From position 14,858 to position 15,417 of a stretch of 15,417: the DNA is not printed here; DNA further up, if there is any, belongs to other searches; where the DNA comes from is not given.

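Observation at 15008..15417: Family-1 encapsulin shell gene at the window edge in an anaerobe-like respiratory context; cargo gene is off-window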

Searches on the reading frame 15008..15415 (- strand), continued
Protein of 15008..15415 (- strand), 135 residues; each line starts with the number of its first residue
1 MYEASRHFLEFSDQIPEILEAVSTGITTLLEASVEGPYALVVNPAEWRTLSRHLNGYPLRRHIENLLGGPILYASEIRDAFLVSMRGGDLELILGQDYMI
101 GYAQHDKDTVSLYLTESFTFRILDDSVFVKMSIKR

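Call 70: fold_search(model_id=the predicted structure, library=pdb)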
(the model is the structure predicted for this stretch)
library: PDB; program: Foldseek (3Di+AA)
matches with E <= 10: 462; with E <= 0.001: 61
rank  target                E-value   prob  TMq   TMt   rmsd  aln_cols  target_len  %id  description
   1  3dkt_A                8.0e-12  1.00  0.71  0.38   5.7       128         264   37  Crystal structure of Thermotoga maritima encapsulin (released 2008-09-02)
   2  7lik                  8.5e-12  1.00  0.69  0.37   6.4       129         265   36  Thermotoga maritima Encapsulin Nanocompartment Pore Mutant S1R (released 2022-02-09)
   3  7kq5                  1.9e-11  1.00  0.71  0.38   5.8       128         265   37  Cryo-EM structure of a thermostable encapsulin from T. maritima (released 2021-04-28)
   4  7lij                  3.2e-11  1.00  0.68  0.37   6.4       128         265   37  Thermotoga maritima Encapsulin Nanocompartment Pore Mutant S1K (released 2022-02-09)
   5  6wkv_0                7.0e-11  1.00  0.66  0.37   5.9       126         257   37  Cryo-EM structure of engineered variant of the Encapsulin from Thermotoga maritima (TmE) (released 2021-04-21)
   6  7lim                  7.4e-11  1.00  0.64  0.35   6.5       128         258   34  Thermotoga maritima Encapsulin Nanocompartment Pore Mutant S6E (released 2022-02-09)
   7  7lis                  1.2e-10  1.00  0.69  0.37   5.9       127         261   35  Thermotoga maritima Encapsulin Nanocompartment Pore Mutant S5D (released 2022-02-09)
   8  9bkx_D                1.3e-10  1.00  0.72  0.39   5.8       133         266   38  Mycobacterium tuberculosis encapsulin in complex with DyP (released 2024-12-11)
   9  7lil                  1.6e-10  1.00  0.69  0.37   6.5       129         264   36  Thermotoga maritima Encapsulin Nanocompartment Pore Mutant SE3 (released 2022-02-09)
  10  7bcv                  2.1e-10  1.00  0.74  0.40   5.6       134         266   40  Brevibacterium linens encapsulin structure (released 2022-10-05)
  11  8dnl                  2.1e-10  1.00  0.71  0.38   5.7       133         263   41  Acidipropionibacterium acidipropionici encapsulin in an open state at pH 7.5 (released 2023-03-22)
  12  9bkx_C                2.2e-10  1.00  0.70  0.38   5.8       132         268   39  Mycobacterium tuberculosis encapsulin in complex with DyP (released 2024-12-11)
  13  7lit                  2.6e-10  1.00  0.66  0.36   5.9       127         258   36  Thermotoga maritima Encapsulin Nanocompartment Pore Mutant S7G (released 2022-02-09)
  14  7lii                  4.4e-10  1.00  0.65  0.36   6.2       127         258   35  Thermotoga maritima Encapsulin Nanocompartment Pore Mutant S7D (released 2022-02-09)
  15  9bkx_E                5.3e-10  1.00  0.70  0.37   5.8       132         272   39  Mycobacterium tuberculosis encapsulin in complex with DyP (released 2024-12-11)
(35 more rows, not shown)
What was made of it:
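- Closest known: Thermotoga maritima encapsulin. Same: The fragment model superposes with TMq 0.71 at 37% identity (call 70).
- Closest known: Haliangium ochraceum. Same: Structural match TMq 0.71 at 37-38% identity (call 70).
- All top structural matches are encapsulins (call 70).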
